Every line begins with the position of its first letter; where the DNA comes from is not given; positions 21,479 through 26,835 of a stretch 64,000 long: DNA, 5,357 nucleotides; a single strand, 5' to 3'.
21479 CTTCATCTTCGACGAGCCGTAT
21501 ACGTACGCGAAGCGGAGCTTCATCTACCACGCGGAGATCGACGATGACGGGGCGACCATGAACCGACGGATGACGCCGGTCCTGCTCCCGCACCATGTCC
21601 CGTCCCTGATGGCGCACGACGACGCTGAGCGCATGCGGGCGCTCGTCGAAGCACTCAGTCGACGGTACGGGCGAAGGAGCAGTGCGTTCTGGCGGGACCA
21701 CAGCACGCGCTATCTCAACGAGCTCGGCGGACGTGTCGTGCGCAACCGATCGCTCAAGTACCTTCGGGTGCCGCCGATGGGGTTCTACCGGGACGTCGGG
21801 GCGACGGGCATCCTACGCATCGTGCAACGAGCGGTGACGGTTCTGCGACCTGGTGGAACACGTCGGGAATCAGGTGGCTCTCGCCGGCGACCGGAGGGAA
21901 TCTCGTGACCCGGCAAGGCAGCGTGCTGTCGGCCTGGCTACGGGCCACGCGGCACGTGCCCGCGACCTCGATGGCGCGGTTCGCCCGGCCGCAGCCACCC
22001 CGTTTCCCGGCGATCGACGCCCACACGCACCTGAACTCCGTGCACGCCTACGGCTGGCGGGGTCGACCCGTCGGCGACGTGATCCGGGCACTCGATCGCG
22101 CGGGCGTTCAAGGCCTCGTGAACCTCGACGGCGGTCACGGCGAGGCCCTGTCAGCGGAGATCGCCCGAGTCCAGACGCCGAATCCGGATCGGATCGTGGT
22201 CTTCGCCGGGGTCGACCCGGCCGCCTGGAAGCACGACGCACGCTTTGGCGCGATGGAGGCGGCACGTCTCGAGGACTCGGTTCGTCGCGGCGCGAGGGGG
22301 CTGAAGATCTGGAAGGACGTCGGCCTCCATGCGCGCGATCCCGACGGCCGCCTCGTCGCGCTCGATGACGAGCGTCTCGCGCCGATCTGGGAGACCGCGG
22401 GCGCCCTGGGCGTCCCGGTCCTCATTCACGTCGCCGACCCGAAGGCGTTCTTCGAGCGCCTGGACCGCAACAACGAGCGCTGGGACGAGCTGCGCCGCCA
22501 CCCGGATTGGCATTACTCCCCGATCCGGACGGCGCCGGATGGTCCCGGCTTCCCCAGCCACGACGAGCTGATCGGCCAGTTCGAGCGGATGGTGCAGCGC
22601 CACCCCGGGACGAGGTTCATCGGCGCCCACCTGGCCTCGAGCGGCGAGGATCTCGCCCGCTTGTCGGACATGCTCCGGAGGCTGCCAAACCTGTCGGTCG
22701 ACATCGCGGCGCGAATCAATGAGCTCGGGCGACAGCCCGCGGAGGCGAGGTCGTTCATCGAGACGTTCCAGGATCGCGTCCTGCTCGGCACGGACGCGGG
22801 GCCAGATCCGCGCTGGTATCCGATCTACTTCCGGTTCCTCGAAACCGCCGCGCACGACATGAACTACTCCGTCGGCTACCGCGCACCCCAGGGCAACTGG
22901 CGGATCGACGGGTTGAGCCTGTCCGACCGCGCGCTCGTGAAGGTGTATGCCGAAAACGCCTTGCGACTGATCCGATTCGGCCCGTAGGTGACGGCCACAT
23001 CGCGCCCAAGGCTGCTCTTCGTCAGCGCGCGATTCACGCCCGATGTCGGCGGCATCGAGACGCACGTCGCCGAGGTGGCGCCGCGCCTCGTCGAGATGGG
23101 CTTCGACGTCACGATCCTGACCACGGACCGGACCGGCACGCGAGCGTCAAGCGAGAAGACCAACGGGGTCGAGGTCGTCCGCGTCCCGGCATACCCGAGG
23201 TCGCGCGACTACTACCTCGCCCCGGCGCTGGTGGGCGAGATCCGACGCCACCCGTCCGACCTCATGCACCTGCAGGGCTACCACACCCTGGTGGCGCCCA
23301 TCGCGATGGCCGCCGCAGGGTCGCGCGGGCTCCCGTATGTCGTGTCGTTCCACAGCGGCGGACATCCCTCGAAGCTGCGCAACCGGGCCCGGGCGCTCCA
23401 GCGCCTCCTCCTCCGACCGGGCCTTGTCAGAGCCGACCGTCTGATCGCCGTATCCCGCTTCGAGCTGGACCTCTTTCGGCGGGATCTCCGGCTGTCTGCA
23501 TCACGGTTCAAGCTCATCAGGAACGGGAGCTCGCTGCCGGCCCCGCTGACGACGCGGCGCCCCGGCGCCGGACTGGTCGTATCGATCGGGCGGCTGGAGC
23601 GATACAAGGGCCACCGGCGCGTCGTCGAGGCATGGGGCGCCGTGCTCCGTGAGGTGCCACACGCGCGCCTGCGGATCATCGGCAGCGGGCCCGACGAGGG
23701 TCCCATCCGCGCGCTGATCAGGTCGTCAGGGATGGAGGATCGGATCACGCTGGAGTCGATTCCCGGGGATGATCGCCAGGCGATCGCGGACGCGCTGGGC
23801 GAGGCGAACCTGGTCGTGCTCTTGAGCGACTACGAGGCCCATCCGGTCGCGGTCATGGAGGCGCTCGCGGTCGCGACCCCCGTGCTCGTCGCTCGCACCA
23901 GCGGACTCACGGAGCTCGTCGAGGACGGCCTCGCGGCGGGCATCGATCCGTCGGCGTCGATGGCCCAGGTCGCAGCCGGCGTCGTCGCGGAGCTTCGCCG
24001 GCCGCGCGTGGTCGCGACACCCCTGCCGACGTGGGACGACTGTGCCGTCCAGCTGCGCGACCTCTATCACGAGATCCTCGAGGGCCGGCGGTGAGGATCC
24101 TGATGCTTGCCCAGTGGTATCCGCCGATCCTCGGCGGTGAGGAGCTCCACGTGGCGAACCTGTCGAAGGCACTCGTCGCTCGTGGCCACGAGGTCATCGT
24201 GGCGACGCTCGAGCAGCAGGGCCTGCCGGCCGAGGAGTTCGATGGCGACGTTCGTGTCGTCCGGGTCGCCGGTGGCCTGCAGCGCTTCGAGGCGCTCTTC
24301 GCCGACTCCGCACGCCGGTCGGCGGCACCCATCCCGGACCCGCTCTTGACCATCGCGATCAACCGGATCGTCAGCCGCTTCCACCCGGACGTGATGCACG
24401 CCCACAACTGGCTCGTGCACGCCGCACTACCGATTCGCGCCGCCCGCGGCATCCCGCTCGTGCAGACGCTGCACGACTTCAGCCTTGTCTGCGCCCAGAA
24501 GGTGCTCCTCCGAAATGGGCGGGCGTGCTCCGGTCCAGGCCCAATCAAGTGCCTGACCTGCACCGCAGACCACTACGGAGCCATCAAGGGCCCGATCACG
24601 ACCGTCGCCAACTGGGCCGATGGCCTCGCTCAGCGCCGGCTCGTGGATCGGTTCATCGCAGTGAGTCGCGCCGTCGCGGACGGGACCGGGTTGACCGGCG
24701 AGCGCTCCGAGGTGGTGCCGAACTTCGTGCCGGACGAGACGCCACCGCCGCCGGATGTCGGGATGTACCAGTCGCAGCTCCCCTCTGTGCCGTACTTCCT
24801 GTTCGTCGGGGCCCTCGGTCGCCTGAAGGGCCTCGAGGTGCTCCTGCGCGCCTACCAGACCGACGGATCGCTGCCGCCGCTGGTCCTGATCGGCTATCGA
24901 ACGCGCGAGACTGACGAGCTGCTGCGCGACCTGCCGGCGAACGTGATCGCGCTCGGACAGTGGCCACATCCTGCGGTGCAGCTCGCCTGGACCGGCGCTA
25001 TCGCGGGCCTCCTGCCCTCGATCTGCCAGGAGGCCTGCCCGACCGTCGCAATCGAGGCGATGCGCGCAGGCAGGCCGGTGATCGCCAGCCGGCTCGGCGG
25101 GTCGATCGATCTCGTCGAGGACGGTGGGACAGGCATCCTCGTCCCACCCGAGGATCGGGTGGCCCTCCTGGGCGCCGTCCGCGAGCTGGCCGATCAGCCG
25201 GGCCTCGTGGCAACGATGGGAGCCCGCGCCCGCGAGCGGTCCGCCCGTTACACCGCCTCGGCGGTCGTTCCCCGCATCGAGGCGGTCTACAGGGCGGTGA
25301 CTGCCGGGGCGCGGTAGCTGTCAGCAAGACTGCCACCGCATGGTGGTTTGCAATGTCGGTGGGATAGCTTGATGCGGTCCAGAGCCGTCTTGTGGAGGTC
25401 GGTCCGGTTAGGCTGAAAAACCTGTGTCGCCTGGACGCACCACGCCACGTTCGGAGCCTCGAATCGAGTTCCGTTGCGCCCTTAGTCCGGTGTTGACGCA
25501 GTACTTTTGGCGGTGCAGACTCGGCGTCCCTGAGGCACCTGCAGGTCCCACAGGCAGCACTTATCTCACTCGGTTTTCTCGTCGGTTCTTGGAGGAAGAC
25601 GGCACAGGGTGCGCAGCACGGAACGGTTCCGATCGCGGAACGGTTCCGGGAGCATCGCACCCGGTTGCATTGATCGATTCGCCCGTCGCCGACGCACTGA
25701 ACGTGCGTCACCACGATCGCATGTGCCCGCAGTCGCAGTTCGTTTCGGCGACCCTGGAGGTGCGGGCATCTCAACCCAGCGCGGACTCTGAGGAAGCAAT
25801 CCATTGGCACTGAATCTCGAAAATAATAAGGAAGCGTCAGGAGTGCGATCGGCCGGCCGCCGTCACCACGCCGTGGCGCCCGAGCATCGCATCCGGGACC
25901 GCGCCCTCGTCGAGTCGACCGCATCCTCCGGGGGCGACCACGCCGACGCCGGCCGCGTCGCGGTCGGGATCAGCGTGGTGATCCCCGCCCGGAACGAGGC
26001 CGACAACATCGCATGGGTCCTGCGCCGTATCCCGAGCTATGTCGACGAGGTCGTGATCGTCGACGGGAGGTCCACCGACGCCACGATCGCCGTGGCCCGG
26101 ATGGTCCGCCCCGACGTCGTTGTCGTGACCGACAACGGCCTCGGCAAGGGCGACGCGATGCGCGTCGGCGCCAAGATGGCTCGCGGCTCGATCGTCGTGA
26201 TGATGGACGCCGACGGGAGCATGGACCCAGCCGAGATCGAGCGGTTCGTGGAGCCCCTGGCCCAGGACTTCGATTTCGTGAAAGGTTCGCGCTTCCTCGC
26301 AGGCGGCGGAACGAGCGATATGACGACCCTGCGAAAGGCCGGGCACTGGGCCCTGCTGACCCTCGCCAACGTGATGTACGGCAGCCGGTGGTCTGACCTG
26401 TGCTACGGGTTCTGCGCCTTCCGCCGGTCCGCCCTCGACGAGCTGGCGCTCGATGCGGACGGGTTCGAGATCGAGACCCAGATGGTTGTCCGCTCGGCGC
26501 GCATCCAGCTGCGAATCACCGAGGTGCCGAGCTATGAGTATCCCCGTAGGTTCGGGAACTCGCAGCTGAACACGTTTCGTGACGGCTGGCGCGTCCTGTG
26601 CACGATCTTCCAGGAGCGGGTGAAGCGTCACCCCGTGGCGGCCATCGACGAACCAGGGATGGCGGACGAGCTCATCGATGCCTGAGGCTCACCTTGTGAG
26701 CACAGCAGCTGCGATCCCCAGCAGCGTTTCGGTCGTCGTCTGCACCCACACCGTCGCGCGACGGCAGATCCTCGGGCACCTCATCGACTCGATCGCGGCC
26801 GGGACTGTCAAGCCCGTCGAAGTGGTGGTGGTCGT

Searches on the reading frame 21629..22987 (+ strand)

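Call 54: search_protein_families(library=pfam, proteins=[window:21629-22987:+], max_evalue=0.0001)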
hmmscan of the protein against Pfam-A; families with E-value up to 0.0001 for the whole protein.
window:21629-22987:+ (452 aa): 1 family
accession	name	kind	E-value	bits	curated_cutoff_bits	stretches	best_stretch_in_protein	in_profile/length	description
PF04909.20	Amidohydro_2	-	1.8e-17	64.5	26.4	1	154-450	45-289/289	Amidohydrolase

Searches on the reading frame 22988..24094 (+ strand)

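Call 54: search_protein_families(library=pfam, proteins=[window:22988-24094:+], max_evalue=0.0001)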
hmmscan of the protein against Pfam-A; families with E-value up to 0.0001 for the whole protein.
window:22988-24094:+ (368 aa): 5 families
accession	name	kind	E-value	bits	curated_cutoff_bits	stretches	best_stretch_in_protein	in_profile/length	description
PF13439.12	Glyco_transf_4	-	5.8e-27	95.2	28.5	1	20-180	1-165/170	Glycosyltransferase Family 4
PF13579.12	Glyco_trans_4_4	-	2.8e-25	90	29.7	1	21-180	1-158/158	Glycosyl transferase 4-like domain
PF00534.26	Glycos_transf_1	-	1.2e-20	74.2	26.4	1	195-321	16-142/172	Glycosyl transferases group 1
PF13692.12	Glyco_trans_1_4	-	8.6e-19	68.6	27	1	196-319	3-123/142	Glycosyl transferases group 1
PF20706.3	GT4-conflict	-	1.4e-17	64.3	26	1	10-317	1-326/385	Family 4 Glycosyltransferase in conflict systems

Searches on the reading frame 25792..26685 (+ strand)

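Call 54: search_protein_families(library=pfam, proteins=[window:25792-26685:+], max_evalue=0.0001)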
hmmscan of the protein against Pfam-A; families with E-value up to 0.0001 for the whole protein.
window:25792-26685:+ (297 aa): 2 families
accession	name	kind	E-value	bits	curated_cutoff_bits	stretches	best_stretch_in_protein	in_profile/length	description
PF00535.33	Glycos_transf_2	-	5.5e-25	88.7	23.3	1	61-218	1-167/168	Glycosyl transferase family 2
PF13641.12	Glyco_tranf_2_3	-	2.1e-08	34.9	27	1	60-218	3-174/230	Glycosyltransferase like family 2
